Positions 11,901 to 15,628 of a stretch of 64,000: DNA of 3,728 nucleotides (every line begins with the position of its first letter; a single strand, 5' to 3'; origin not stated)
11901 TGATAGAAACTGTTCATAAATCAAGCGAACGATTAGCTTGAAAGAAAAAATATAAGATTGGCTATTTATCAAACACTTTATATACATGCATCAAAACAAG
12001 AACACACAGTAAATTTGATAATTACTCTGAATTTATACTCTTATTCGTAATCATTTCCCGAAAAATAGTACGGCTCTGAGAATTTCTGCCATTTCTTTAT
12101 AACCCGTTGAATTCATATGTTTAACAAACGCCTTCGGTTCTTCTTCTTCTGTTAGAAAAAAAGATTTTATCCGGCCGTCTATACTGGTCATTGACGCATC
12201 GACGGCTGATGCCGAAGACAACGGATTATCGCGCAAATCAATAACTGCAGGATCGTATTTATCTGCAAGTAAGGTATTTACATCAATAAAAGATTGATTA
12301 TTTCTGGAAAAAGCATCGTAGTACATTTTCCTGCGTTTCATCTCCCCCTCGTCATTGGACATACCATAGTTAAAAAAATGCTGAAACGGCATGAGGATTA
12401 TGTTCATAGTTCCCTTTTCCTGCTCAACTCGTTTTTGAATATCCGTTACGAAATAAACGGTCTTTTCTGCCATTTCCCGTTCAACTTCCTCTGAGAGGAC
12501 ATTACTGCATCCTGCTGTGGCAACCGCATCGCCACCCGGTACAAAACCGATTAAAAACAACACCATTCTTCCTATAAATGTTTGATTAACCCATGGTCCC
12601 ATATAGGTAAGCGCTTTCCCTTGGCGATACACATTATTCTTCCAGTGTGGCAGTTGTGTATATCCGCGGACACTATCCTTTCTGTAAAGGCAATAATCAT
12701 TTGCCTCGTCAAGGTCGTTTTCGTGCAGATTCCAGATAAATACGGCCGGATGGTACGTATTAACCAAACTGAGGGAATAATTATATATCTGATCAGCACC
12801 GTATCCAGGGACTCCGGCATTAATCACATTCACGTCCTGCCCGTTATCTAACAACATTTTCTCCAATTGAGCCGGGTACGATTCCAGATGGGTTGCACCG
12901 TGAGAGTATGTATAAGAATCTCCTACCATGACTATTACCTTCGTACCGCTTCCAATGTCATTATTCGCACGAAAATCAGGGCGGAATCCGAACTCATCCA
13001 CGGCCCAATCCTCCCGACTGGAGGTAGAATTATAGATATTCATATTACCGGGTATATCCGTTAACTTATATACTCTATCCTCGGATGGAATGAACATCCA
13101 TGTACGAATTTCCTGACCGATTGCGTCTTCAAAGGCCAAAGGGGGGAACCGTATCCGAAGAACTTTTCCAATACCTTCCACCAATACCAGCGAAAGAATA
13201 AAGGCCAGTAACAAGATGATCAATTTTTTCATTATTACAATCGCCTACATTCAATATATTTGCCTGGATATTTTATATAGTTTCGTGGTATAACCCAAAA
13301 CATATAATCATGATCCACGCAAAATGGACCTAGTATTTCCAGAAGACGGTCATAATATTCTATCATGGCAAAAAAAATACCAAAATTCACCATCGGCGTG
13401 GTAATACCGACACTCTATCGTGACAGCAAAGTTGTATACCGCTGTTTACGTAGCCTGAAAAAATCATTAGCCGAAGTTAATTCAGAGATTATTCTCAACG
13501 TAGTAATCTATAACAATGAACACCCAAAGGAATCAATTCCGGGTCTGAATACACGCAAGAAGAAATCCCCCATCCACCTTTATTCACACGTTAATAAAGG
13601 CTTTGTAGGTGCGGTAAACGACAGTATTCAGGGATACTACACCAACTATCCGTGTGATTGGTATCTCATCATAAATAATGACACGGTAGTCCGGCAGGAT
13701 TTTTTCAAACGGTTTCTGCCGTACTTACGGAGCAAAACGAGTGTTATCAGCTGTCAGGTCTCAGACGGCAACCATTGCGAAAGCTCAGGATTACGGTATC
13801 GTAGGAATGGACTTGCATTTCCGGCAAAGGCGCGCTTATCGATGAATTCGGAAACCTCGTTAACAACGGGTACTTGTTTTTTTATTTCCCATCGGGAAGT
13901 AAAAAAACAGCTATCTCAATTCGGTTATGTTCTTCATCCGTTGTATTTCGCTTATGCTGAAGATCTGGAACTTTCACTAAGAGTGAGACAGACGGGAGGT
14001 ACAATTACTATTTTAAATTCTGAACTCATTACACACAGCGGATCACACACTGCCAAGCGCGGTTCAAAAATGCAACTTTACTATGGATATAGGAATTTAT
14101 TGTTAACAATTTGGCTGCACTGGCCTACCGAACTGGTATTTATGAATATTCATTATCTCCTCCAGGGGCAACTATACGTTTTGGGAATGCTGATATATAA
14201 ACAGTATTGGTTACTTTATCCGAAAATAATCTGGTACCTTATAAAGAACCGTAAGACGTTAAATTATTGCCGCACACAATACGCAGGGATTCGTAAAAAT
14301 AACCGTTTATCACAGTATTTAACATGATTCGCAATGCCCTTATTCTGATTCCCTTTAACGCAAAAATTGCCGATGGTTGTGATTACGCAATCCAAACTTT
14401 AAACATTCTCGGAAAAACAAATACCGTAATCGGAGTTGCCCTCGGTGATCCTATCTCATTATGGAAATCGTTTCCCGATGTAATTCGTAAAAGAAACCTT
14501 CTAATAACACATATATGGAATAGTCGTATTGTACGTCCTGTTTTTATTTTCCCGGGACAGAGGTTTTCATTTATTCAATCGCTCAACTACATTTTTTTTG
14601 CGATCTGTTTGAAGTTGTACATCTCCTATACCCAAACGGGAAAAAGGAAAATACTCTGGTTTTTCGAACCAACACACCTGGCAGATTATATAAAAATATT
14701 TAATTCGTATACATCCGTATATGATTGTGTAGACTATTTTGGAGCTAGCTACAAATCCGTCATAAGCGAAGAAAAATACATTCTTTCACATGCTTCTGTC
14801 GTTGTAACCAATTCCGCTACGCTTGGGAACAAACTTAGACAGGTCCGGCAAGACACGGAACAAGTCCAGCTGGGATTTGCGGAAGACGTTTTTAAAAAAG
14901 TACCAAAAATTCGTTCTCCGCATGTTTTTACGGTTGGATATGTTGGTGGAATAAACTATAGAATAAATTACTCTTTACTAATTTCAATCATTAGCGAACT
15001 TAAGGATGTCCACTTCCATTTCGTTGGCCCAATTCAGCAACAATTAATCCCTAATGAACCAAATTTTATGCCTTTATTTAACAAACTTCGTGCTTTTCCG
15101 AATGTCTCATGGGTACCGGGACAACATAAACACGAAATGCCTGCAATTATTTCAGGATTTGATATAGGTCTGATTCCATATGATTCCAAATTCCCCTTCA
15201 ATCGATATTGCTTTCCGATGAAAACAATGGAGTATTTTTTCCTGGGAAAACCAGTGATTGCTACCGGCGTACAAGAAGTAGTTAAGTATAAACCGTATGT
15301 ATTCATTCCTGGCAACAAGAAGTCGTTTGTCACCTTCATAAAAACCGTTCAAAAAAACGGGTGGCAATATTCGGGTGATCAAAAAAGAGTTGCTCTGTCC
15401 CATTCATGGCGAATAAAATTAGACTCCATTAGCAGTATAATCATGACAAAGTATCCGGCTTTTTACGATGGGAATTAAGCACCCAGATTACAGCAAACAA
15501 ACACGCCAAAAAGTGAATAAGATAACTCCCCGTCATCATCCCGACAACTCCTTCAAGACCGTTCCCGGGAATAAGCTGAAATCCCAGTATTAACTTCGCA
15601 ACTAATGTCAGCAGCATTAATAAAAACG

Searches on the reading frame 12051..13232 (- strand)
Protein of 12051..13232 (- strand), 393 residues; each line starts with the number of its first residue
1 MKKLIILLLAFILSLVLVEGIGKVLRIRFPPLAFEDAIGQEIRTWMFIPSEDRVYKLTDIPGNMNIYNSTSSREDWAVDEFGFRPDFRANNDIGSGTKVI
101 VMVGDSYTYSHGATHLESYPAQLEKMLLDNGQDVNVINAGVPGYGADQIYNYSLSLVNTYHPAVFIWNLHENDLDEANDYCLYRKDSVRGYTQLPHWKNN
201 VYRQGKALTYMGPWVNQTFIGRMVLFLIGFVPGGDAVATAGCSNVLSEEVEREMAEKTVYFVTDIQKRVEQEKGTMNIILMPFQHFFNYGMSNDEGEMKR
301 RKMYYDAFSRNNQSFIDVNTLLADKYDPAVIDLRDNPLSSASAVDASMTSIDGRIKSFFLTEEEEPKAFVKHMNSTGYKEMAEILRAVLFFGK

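Call 3: search_protein_families(library=pfam, proteins=[window:12051-13232:-], max_evalue=1)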
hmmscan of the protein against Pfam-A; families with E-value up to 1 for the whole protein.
window:12051-13232:- (393 aa): 3 families
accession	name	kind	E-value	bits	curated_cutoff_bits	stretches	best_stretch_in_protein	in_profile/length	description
PF13472.12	Lipase_GDSL_2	-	5.4e-05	24.2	32.9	1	103-174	2-75/178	GDSL-like Lipase/Acylhydrolase family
PF00657.28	Lipase_GDSL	-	0.00064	20.4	23.6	1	100-383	1-206/208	GDSL-like Lipase/Acylhydrolase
PF25182.1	NonGDSL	-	0.037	13.8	80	1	100-170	30-103/220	Non-GDSL lipase-like family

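Call 4: search_protein_families(library=ncbifam, proteins=[window:12051-13232:-], max_evalue=1)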
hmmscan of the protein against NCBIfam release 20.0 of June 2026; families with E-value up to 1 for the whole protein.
window:12051-13232:- (393 aa): 2 families
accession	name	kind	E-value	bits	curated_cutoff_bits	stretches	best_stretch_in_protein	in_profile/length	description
NF007819.1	PRK10528.1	equivalog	0.014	15.1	270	1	98-173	29-104/210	multifunctional acyl-CoA thioesterase I/protease I/lysophospholipase L1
TIGR04429.1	Phr_nterm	subfamily_domain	0.7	10.5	25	0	1-20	1-20/28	Phr family secreted Rap phosphatase inhibitor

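Call 11: list_cluster_members(proteins=[P0001, window:12051-13232:-, window:7840-9888:+])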
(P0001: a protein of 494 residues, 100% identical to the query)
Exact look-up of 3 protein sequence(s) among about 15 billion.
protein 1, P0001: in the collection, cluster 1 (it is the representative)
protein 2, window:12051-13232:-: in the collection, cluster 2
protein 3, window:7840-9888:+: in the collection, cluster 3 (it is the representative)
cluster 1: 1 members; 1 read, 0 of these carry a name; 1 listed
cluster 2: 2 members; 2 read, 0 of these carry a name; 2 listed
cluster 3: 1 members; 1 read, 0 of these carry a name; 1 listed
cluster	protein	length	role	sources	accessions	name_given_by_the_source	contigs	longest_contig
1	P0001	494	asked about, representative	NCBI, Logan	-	-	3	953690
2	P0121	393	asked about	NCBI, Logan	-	-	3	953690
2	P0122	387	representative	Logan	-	-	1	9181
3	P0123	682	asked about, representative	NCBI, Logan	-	-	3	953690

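Call 63: search_solved_structures(query=window:12051-13232:-, max_evalue=1, show_alignments=1)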
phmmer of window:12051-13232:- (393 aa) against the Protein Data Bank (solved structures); distinct sequences matched with E-value up to 1: 7.
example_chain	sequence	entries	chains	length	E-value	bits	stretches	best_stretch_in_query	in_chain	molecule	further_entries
7c2c_A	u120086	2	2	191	0.00049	22.5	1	97-144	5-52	SGNH-hydrolase family esterase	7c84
7c2a_A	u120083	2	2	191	0.00049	22.4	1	97-144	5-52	SGNH-hydrolase family esterase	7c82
7c2d_A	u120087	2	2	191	0.0013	21.1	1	97-144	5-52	SGNH-hydrolase family esterase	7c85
7c29_A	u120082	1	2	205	0.0035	19.7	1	100-144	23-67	Carboxylesterase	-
7c23_A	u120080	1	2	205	0.0036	19.6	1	100-144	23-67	Carboxylesterase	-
9otv_A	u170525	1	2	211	0.036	16.3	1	100-144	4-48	Lysophospholipase L1-like esterase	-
4jgg_A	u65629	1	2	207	0.041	16.1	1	97-146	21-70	Esterase TesA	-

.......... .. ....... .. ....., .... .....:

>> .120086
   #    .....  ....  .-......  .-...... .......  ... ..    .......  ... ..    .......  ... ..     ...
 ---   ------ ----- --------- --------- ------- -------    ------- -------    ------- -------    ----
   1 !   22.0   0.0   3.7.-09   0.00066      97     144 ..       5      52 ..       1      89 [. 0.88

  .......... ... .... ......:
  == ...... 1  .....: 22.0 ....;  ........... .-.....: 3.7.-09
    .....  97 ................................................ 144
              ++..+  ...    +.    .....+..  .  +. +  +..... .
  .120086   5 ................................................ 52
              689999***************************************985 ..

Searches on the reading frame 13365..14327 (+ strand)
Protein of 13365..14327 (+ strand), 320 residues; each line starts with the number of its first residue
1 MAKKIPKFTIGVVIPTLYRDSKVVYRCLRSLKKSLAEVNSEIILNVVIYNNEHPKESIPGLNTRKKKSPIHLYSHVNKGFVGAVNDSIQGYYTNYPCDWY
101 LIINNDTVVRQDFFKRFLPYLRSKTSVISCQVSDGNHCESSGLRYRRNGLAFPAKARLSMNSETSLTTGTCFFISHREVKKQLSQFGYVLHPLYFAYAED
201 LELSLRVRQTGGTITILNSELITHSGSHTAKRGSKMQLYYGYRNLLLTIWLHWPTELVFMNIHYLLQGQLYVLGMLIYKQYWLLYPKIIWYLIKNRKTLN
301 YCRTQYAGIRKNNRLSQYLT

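Call 3: search_protein_families(library=pfam, proteins=[window:13365-14327:+], max_evalue=1)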
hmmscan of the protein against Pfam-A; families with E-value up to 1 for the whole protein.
window:13365-14327:+ (320 aa): 4 families
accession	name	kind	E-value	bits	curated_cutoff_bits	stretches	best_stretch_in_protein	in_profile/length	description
PF13641.12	Glyco_tranf_2_3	-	2.7e-08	34.6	27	1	10-225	3-212/230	Glycosyltransferase like family 2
PF00535.33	Glycos_transf_2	-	8.8e-06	26.2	23.3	1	12-175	2-160/168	Glycosyl transferase family 2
PF13632.12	Glyco_trans_2_3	-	3.8e-05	24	27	1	100-292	2-196/198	Glycosyl transferase family group 2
PF23355.1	IFT52_GIFT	-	0.16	11.5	27.2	1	98-119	98-119/246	IFT52 GIFT domain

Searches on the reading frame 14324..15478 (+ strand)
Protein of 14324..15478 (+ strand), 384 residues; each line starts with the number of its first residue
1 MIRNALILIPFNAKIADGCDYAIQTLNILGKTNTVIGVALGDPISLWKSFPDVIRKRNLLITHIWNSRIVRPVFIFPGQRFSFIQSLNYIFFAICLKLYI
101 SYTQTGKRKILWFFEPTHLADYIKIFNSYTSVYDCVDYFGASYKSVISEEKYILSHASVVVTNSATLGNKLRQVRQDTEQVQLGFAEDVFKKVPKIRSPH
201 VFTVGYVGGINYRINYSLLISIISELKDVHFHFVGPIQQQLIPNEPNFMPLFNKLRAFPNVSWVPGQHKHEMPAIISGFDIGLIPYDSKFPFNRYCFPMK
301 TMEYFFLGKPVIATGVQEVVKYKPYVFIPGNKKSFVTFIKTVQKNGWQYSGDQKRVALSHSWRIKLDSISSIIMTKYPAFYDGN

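Call 3: search_protein_families(library=pfam, proteins=[window:14324-15478:+], max_evalue=1)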
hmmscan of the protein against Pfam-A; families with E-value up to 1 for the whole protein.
window:14324-15478:+ (384 aa): 2 families
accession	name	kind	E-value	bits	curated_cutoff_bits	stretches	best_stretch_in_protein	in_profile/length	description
PF13692.12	Glyco_trans_1_4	-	3.8e-08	34.1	27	1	203-340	3-137/142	Glycosyl transferases group 1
PF00534.26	Glycos_transf_1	-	0.00047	20.2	26.4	1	203-345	17-158/172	Glycosyl transferases group 1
